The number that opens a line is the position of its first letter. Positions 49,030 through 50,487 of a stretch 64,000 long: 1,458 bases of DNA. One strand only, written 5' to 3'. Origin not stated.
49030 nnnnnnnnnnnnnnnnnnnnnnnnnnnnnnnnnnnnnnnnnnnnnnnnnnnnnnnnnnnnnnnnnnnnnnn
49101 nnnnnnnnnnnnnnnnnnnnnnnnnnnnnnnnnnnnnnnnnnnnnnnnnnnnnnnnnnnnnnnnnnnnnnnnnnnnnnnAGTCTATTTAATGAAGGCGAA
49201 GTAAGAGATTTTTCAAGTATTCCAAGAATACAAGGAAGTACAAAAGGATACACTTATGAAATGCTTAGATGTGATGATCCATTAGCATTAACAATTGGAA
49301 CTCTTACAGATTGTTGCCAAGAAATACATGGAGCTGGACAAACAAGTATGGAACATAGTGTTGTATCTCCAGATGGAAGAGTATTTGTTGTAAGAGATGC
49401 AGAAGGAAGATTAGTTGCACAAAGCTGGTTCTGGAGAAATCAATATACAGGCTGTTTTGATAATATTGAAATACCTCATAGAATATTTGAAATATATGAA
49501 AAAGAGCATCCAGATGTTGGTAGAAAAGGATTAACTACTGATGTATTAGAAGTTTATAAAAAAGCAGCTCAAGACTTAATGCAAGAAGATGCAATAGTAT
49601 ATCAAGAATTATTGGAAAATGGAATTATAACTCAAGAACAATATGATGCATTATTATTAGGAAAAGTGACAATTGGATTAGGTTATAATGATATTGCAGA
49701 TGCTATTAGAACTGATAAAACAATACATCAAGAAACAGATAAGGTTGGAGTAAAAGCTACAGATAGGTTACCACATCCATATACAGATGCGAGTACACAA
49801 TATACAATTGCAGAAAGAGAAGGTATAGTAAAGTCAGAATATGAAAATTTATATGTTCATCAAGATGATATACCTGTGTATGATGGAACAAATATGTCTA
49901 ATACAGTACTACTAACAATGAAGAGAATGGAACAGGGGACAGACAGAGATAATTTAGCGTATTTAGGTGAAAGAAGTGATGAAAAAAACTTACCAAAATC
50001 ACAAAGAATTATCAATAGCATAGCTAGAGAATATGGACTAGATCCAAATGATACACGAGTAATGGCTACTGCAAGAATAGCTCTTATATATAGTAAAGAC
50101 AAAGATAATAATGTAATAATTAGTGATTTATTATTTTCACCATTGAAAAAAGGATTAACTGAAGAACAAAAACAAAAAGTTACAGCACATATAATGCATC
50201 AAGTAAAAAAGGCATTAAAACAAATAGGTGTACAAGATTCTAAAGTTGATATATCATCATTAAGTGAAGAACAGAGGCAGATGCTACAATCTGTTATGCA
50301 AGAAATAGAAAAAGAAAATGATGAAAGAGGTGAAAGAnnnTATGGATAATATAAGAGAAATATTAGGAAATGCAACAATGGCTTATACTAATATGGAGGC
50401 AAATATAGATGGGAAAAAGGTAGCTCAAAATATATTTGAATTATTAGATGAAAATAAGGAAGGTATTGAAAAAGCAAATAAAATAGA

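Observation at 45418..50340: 1640-aa internally repetitive cytoplasmic protein with a candidate Cys/His catalytic core, a possible novel effector or defense protein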

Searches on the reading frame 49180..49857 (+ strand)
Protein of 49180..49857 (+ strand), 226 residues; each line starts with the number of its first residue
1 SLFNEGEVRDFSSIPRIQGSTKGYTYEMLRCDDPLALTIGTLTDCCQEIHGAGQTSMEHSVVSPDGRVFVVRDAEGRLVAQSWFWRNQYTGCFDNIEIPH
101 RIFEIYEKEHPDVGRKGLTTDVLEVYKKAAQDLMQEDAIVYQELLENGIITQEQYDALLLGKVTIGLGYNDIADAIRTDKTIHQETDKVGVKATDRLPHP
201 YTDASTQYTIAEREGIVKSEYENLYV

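Call 60: search_protein_representatives(alignment_id=A3)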
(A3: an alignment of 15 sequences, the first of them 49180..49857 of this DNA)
Query: 15 sequences, 229 profile positions. Proteins with E-value up to 0.001 (for the whole library): 2729; up to 1e-10: 1040; up to 1e-30: 240. The best 150 are listed.
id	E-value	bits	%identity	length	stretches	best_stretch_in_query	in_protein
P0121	3.3e-105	367.2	-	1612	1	1-227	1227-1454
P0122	1.4e-104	365.1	-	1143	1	1-227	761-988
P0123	9.5e-104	362.4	-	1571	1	1-228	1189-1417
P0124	3.4e-103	360.6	-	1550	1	2-228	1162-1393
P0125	1.4e-102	358.6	-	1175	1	2-229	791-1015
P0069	6.1e-101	353.2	-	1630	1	1-225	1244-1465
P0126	7.7e-101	352.9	-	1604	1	1-227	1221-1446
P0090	1.0e-100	352.5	-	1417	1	1-229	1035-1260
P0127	1.3e-100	352.2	-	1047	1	1-226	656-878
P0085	1.4e-100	352.0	-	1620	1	2-229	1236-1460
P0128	1.5e-100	351.9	-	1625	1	1-227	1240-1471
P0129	4.6e-100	350.4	-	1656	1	1-219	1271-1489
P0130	7.7e-100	349.6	-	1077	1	1-228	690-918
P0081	7.7e-100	349.6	-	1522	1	2-228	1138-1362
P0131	8.4e-100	349.5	-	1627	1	1-228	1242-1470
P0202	2.7e-81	289.0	-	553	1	1-223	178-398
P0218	5.3e-74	265.1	-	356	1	2-225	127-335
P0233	8.8e-63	228.4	-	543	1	1-223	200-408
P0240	1.9e-60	220.7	-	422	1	1-225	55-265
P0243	4.5e-59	216.3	-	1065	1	1-213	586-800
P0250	8.9e-57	208.8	-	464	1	2-227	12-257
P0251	1.3e-56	208.2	-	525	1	2-222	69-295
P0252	1.4e-56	208.1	-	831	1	2-217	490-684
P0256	8.0e-56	205.6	-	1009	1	2-225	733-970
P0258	1.1e-55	205.2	-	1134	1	1-225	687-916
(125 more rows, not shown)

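Call 69: search_protein_families(library=pfam, proteins=[P0250, P0251, P0240, P0218, P0202, P0233, P0256, P0258, P0243, P0252], max_evalue=0.01)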
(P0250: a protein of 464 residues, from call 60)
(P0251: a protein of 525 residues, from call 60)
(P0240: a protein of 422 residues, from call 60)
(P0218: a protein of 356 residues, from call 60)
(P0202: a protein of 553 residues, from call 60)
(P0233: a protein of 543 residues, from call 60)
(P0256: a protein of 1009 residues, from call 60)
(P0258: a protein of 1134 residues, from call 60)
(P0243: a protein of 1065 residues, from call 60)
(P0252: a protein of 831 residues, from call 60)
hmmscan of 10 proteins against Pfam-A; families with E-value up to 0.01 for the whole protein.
P0250 (464 aa): 0 families

P0251 (525 aa): 2 families
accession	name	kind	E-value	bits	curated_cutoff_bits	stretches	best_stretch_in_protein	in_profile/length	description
PF09851.14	SHOCT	-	5.3e-05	23.3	27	0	207-222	7-22/28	Short C-terminal domain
PF06819.16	Arc_PepC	-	0.00041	21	23.4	1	139-218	30-107/110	Archaeal Peptidase A24 C-terminal Domain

P0240 (422 aa): 0 families

P0218 (356 aa): 0 families

P0202 (553 aa): 0 families

P0233 (543 aa): 0 families

P0256 (1009 aa): 2 families
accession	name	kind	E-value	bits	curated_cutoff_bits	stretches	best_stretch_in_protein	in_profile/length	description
PF13306.12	LRR_5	-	7.6e-62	207.3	27.7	2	120-240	1-118/127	BspA type Leucine rich repeat region (6 copies)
PF13855.12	LRR_8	-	0.00028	21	27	0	27-66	13-53/61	Leucine rich repeat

P0258 (1134 aa): 2 families
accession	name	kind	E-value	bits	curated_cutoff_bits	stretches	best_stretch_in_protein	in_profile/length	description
PF13306.12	LRR_5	-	6.7e-71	236.6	27.7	2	120-245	2-124/127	BspA type Leucine rich repeat region (6 copies)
PF13855.12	LRR_8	-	4.7e-13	49.1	27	0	26-68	13-56/61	Leucine rich repeat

P0243 (1065 aa): 2 families
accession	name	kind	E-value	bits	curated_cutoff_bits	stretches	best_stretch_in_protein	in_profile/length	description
PF13306.12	LRR_5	-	2.9e-21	76.1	27.7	1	3-111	6-116/127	BspA type Leucine rich repeat region (6 copies)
PF13855.12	LRR_8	-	0.00014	22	27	0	43-87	13-58/61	Leucine rich repeat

P0252 (831 aa): 0 families
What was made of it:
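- The arm is exchanged for LRRs in other lineages (call 69).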

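Call 73: find_encoding_contigs(protein=P0250, flank=8000, max_places=3)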
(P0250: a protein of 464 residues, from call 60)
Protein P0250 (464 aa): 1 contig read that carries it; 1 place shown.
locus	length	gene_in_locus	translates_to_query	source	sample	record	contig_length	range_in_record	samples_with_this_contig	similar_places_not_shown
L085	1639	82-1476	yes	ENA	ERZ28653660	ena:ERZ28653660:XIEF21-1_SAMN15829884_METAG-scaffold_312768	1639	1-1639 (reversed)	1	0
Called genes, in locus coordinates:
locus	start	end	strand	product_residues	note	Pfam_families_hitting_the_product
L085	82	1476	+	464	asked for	-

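Call 75: find_encoding_contigs(protein=P0258, flank=8000, max_places=3)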
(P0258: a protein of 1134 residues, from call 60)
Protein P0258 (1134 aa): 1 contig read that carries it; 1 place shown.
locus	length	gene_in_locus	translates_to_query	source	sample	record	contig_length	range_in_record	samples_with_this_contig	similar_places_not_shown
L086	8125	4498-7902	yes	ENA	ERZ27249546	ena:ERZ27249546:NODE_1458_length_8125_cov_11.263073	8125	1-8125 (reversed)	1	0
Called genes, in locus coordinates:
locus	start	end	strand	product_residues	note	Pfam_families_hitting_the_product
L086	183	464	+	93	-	PF01330:RuvA_N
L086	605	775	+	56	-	PF07499:RuvA_C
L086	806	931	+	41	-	-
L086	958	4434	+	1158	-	PF00580:UvrD-helicase, PF13245:AAA_19, PF13361:UvrD_C, PF13538:UvrD_C_2 (faint), PF12705:PDDEXK_1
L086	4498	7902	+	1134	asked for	PF13306:LRR_5, PF13855:LRR_8 (faint), PF13306:LRR_5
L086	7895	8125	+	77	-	?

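Call 96: search_solved_structures(query=A3, max_evalue=10, show_alignments=1)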
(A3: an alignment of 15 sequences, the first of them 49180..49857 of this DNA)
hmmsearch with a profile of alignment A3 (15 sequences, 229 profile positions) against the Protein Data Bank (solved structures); distinct sequences matched with E-value up to 10: 3.
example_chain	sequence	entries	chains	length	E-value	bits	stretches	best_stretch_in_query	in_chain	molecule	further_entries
2w9x_A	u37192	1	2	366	0.36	13.7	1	162-219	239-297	PUTATIVE ACETYL XYLAN ESTERASE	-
7rro_C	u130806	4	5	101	0.5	13.2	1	84-147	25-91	Uncharacterized protein C1orf189 homolog | Cilia- and flagella-associated protein 141 | CFAP141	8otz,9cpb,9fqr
8ay0_A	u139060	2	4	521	0.73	12.7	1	91-183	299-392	Dipeptide-binding protein DppE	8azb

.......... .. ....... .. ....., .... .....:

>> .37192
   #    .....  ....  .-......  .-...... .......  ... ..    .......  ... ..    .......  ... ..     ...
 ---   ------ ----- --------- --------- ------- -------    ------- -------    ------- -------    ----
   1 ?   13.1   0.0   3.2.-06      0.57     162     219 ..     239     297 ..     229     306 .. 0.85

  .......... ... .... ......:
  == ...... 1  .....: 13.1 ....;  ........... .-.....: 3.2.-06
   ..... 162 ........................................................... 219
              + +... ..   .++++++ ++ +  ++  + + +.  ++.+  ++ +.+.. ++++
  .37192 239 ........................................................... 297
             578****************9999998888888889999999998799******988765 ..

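Call 99: find_related_loci(query=A3, collection=viral_contigs, flank=6000)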
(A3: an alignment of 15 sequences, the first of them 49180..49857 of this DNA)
Query A3 (226 aa) in viral_contigs; peptide patterns used: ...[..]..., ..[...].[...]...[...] (x = any residue, [..] = any of these).
33 stretches matched a pattern; 2 encode a relative of the query (tblastn E <= 1e-3); 2 distinct loci.
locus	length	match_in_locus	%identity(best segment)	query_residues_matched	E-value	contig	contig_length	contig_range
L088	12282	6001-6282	30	4-97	1e-14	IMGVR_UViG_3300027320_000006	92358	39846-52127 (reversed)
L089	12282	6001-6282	30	4-97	1e-14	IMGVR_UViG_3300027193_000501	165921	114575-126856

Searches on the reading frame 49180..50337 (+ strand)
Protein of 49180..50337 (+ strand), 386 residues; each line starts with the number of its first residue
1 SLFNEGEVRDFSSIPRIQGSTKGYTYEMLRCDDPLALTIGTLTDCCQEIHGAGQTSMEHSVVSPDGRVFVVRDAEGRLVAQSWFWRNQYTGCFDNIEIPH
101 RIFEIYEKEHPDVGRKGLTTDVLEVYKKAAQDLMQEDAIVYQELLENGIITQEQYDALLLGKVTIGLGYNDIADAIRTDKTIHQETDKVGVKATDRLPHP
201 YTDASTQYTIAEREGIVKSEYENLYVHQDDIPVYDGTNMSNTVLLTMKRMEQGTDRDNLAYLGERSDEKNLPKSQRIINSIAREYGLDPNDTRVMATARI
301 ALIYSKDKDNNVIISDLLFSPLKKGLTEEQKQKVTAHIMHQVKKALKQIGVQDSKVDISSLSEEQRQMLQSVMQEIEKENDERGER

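Call 85: search_dna_similar(query=window:49180-50337:+, collection=phages, mode=protein, max_evalue=0.001, max_rows=15)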
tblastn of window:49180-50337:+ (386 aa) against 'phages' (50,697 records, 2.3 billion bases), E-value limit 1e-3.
Records with a match: 3; places in all: 3; records where one place covers at least 80% of the query: 0.
Best place of each record, by identity: <60% 3.
By first word of the organism name: Microcystis 2; Cyanophage 1.
By host as written in the record: Microcystis aeruginosa 2; Cyanobacteria 1.
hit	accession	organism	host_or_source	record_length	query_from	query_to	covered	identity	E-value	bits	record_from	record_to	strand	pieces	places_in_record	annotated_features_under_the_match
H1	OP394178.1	Cyanophage MaMV-DH01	Cyanobacteria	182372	7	178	45%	28.2%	9e-8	60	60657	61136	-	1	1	hypothetical protein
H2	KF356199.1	Microcystis phage MaMV-DC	Microcystis aeruginosa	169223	7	178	45%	28.2%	1e-7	60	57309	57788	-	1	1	hypothetical protein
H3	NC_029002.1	Microcystis phage MaMV-DC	Microcystis aeruginosa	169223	7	178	45%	28.2%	1e-7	60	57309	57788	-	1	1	hypothetical protein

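Call 86: search_dna_similar(query=window:49180-50337:+, collection=plasmids, mode=protein, max_evalue=0.001, max_rows=15)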
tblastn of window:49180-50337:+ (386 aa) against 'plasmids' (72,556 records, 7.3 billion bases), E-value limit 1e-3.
No match.
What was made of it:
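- No homologue was found on 72,556 plasmids (call 86), and only 2 of 2.9 million viral contigs matched (call 99).
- Tried and rejected: No homologue of the core was found (call 86).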

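Call 87: get_annotated_region(hit=H2, flank=4000)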
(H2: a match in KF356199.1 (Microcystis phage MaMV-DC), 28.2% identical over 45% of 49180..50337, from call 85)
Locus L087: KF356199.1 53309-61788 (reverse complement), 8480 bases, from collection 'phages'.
description: Microcystis phage MaMV-DC, complete genome.
organism: Microcystis phage MaMV-DC (NCBI taxid 1357715)
taxonomy: Viruses; Duplodnaviria; Heunggongvirae; Uroviricota; Caudoviricetes; Fukuivirus; Fukuivirus MVDC
host: Microcystis aeruginosa; source: -; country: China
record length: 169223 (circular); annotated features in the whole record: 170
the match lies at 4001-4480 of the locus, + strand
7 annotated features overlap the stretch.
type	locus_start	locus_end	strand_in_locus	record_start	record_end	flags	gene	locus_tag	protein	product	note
CDS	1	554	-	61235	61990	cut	-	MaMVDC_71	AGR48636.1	chitinase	ORF71R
CDS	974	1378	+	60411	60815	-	-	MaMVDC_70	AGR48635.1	hypothetical protein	ORF70L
CDS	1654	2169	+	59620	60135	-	-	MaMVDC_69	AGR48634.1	hypothetical protein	ORF69L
CDS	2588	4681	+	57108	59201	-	-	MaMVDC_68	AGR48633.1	hypothetical protein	ORF68L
CDS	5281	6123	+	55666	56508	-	-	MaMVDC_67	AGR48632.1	hypothetical protein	ORF67L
CDS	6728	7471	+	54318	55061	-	-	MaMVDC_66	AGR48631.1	hypothetical protein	ORF66L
CDS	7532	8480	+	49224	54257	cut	-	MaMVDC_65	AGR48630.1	hypothetical protein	ORF65L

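Call 90: search_protein_families(library=pfam, proteins=[L087:2588-4678:+], max_evalue=1)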
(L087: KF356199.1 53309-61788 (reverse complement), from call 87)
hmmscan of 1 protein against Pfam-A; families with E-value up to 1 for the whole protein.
L087:2588-4678:+ (697 aa): 0 families

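Call 91: search_protein_families(library=phrogs, proteins=[L087:2588-4678:+, window:49180-50337:+], max_evalue=1)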
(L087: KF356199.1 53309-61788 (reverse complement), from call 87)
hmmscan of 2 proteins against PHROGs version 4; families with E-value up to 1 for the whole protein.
L087:2588-4678:+ (697 aa): 0 families

window:49180-50337:+ (386 aa): 4 families
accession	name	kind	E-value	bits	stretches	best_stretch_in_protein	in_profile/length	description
phrog_17807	-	unknown function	0.069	14.3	0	306-374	33-98/115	-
phrog_11407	-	unknown function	0.13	13.2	0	318-366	21-69/121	-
phrog_27445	-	unknown function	0.27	12.5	0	124-182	6-70/145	-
phrog_17770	-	unknown function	0.29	12.3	0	100-126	10-36/69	-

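Call 92: find_homologous_proteins(query=L087:2588-4678:+, max_evalue=0.001)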
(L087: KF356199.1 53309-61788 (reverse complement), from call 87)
Query L087:2588-4678:+ (697 aa): 10 proteins with E <= 0.001 among 8000 candidates.
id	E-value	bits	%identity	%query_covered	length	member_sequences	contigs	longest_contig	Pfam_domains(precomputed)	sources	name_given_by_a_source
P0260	0.0e+0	1589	96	100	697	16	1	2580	-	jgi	jgi:hypothetical protein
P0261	0.0e+0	1375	86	100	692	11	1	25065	-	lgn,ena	-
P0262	0.0e+0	1308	82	100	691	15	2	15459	-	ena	-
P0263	0.0e+0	1282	84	91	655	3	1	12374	-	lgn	-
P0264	0.0e+0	1262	85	92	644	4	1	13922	-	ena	-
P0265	0.0e+0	1247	85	91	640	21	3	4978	-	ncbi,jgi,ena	jgi:hypothetical protein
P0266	0.0e+0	1244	83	91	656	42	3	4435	-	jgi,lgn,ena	jgi:hypothetical protein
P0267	0.0e+0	1226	83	92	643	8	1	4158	-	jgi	jgi:hypothetical protein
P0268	3.0e-231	788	81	61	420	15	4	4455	-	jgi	jgi:hypothetical protein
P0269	4.2e-84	302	36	73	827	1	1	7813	-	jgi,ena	jgi:hypothetical protein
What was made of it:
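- Tried and rejected: It returned only close phage relatives, all 'hypothetical' (call 92), and had no Pfam or PHROG hits (calls 90, 91).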
